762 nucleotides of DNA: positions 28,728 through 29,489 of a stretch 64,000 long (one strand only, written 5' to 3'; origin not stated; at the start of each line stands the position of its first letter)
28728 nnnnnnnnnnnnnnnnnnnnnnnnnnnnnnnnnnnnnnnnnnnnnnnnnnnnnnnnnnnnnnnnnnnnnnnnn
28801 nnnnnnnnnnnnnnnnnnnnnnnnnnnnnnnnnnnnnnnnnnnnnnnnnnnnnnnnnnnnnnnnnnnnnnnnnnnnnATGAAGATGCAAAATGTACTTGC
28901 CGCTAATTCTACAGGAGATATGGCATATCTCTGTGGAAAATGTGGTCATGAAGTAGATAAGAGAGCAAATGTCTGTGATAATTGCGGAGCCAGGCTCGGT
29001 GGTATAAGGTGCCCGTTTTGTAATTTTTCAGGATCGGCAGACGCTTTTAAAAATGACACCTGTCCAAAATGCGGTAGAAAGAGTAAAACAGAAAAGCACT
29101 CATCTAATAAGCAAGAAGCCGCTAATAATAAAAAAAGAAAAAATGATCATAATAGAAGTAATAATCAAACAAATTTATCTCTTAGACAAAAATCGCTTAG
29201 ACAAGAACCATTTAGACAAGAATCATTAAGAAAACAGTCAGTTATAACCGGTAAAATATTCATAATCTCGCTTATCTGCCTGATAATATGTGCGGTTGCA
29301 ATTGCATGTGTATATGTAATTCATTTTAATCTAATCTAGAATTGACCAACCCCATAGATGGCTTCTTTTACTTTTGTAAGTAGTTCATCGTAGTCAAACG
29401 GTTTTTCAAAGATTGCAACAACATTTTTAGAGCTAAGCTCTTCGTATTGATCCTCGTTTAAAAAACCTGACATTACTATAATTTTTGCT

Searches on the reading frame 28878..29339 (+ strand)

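Call 65: search_protein_families(library=pfam, proteins=[window:28878-29339:+], max_evalue=0.001)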
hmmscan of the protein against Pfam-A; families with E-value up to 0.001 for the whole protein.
window:28878-29339:+ (153 aa): 3 families
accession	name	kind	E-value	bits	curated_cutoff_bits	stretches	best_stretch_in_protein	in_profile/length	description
PF12773.13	DZR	-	1e-08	35.6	27.3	1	19-66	1-45/45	Double zinc ribbon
PF13240.11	Zn_Ribbon_1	-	1.2e-05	25.3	25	1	19-40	2-23/23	zinc-ribbon domain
PF13248.11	Zn_ribbon_3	-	1.4e-05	24.8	27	1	19-40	5-26/26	zinc-ribbon domain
